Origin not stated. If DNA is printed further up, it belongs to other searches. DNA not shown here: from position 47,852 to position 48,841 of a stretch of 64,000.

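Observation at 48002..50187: Adjacent Tat-exported Gfo/Idh/MocA oxidoreductase and DUF1080 protein: candidate periplasmic oxidise-then-cleave module, repeated across the locus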

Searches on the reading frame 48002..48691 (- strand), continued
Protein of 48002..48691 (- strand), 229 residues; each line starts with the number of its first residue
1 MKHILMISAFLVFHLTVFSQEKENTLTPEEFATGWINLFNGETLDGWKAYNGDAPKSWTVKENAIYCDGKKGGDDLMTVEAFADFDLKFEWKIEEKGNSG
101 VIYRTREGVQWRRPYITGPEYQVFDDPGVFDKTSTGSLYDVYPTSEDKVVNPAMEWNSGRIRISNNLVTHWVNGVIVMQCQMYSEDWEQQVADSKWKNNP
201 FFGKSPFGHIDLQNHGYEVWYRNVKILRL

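Call 49: find_encoding_contigs(protein=P0089, flank=9000, max_places=1)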
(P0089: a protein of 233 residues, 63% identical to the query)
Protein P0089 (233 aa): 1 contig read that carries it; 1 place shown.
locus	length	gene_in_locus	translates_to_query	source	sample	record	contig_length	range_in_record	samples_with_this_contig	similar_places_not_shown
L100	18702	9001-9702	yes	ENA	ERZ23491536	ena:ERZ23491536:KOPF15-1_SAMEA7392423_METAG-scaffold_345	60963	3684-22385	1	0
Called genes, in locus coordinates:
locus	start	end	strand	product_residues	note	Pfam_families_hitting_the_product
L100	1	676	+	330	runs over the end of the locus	PF04055:Radical_SAM (weak)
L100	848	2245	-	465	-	PF00206:Lyase_1, PF10415:FumaraseC_C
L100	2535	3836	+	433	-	PF00438:S-AdoMet_synt_N, PF02772:S-AdoMet_synt_M, PF02773:S-AdoMet_synt_C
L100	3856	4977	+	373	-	PF01370:Epimerase, PF16363:GDP_Man_Dehyd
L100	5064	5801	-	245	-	PF13852:DUF4197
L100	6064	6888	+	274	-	PF03372:Exo_endo_phos, PF23226:Exo_endo_phos_PGAP2IP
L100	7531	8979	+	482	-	PF01408:GFO_IDH_MocA, PF19051:GFO_IDH_MocA_C2, PF22725:GFO_IDH_MocA_C3 (weak)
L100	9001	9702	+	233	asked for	PF06439:3keto-disac_hyd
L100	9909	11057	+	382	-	PF01370:Epimerase, PF13460:NAD_binding_10 (weak), PF16363:GDP_Man_Dehyd, PF01370:Epimerase (weak)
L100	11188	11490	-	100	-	-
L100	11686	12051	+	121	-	PF10825:DUF2752 (weak)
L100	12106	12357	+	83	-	-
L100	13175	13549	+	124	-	-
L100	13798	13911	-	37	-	-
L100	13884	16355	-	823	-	PF00932:LTD, PF13205:Big_5, PF00932:LTD (weak), PF13585:CHU_C, PF13860:FlgD_ig (weak)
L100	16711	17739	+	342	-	-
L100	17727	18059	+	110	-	PF14213:DUF4325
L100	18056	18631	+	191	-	-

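Call 50: find_encoding_contigs(protein=P0096, flank=9000, max_places=1)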
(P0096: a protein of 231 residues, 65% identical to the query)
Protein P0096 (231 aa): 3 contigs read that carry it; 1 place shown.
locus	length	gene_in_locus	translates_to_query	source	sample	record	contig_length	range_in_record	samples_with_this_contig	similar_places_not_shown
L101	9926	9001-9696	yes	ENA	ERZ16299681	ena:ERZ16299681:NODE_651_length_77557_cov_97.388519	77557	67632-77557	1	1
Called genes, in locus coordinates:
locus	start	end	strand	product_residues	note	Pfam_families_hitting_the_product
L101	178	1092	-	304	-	PF23023:Anti-Pycsar_Apyc1, PF00753:Lactamase_B, PF12706:Lactamase_B_2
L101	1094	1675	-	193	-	PF04055:Radical_SAM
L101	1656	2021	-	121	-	PF01242:PTPS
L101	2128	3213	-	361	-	PF28535:DUF8431, PF03372:Exo_endo_phos, PF23226:Exo_endo_phos_PGAP2IP (weak)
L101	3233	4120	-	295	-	PF01694:Rhomboid, PF20216:DUF6576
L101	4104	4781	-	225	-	PF01694:Rhomboid, PF08551:DUF1751 (weak)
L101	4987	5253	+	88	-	PF00216:Bac_DNA_binding, PF18291:HU-HIG (weak)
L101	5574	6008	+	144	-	PF05025:RbsD_FucU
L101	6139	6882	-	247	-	PF06439:3keto-disac_hyd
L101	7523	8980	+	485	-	PF01408:GFO_IDH_MocA, PF19051:GFO_IDH_MocA_C2, PF22725:GFO_IDH_MocA_C3 (faint)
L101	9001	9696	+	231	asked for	PF06439:3keto-disac_hyd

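Call 59: search_protein_families(library=ncbifam, proteins=[window:48002-48691:-], max_evalue=0.01)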
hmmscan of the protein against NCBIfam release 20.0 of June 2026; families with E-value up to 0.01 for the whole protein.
window:48002-48691:- (229 aa): 0 families

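Call 76: predict_structure(alignment_id=A2)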
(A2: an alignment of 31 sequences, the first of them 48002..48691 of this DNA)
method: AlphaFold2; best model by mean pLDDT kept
length: 229 residues; sequences in the alignment: 31
mean_pLDDT: 92.7   pTM: 0.87
mean pLDDT of the five models: 92.7, 92.3, 91.8, 91.0, 89.5
residues with pLDDT >= 90: 192; 70-90: 17; 50-70: 20; < 50: 0
segments of 3 or more residues with pLDDT < 50: none
pLDDT, mean of each block of 10 residues (from residue 1): 60 55 92 97 96 91 96 92 98 97 93 92 97 98 97 98 98 98 98 96 96 97 98
secondary structure, 60 per line:
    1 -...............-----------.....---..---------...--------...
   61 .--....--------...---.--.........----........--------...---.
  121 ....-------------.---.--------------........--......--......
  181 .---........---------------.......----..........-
elements in order: H2-16 H28-32 E47-49 E58-61 E64-67 E76-78 E85-93 E98-105 E120-124 E157-164 E167-172 E175-181 H185-192 E208-214 E219-228

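Call 78: fold_search(model_id=the predicted structure, library=pdb)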
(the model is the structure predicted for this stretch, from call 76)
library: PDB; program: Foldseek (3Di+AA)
matches with E <= 10: 1795; with E <= 0.001: 225
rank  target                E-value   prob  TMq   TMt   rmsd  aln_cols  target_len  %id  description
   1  3u1x_A                8.2e-26  1.00  0.85  0.90   1.8       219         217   39  Crystal structure of a putative glycosyl hydrolase (BDI_1869) from Parabacteroides distasonis ATCC 8503 at 1.70 A reso (released 2011-10-26)
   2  3u1x_B                1.1e-25  1.00  0.85  0.87   2.1       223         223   39  Crystal structure of a putative glycosyl hydrolase (BDI_1869) from Parabacteroides distasonis ATCC 8503 at 1.70 A reso (released 2011-10-26)
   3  3hbk                  4.8e-21  1.00  0.82  0.82   2.8       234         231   33  Crystal structure of putative glycosyl hydrolase, was Domain of Unknown Function (DUF1080) (YP_001302580.1) from Parabac (released 2009-05-26)
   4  4jqt_A                5.1e-20  1.00  0.82  0.45   2.9       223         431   34  Crystal structure of a putative glycosyl hydrolase (BT3469) from Bacteroides thetaiotaomicron VPI-5482 at 2.49 A resol (released 2013-04-17)
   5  4hxc                  2.4e-19  1.00  0.78  0.70   3.5       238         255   28  Crystal structure of a putative glycosyl hydrolase (BACUNI_00951) from Bacteroides uniformis ATCC 8492 at 2.15 A resolut (released 2012-11-28)
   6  8v31_C                5.5e-19  1.00  0.76  0.70   5.4       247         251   28  Structure of Alistipes sp. 3-Keto-2-hydroxy-glucal-hydratase AL2 (released 2024-06-19)
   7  8rr2_A                6.9e-19  1.00  0.78  0.70   3.5       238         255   28  3-keto-glycoside eliminase/hydratase in komplex with alpha-3-keto-glucose (released 2024-08-07)
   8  8v31_A                8.2e-19  1.00  0.75  0.71   2.8       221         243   30  Structure of Alistipes sp. 3-Keto-2-hydroxy-glucal-hydratase AL2 (released 2024-06-19)
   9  3osd                  1.0e-18  1.00  0.78  0.68   2.9       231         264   29  Crystal structure of a putative glycosyl hydrolase (BT2157) from BACTEROIDES THETAIOTAOMICRON VPI-5482 at 1.80 A resolut (released 2010-10-13)
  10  3h3l_A                1.2e-18  1.00  0.76  0.75   5.0       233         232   31  Crystal structure of PUTATIVE SUGAR HYDROLASE (YP_001304206.1) from Parabacteroides distasonis ATCC 8503 at 1.59 A res (released 2009-04-28)
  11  9fbe_A                2.1e-18  1.00  0.80  0.72   2.7       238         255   28  3-keto-glycoside eliminase/hydratase in komplex with 2-hydroxy-3-keto-glucal (released 2025-10-29)
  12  8tda_A                3.0e-18  1.00  0.77  0.69   3.4       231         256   30  Structure of Bacteroides thetaiotaomicron 3-Keto-2-hydroxy-glucal-hydratase BT2 (released 2024-06-12)
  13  3h3l_B                3.2e-18  1.00  0.78  0.78   5.8       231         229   29  Crystal structure of PUTATIVE SUGAR HYDROLASE (YP_001304206.1) from Parabacteroides distasonis ATCC 8503 at 1.59 A res (released 2009-04-28)
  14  3h3l_C                4.0e-18  1.00  0.77  0.79   4.7       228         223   31  Crystal structure of PUTATIVE SUGAR HYDROLASE (YP_001304206.1) from Parabacteroides distasonis ATCC 8503 at 1.59 A res (released 2009-04-28)
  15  9fbe_B                4.0e-18  1.00  0.77  0.69   3.7       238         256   28  3-keto-glycoside eliminase/hydratase in komplex with 2-hydroxy-3-keto-glucal (released 2025-10-29)
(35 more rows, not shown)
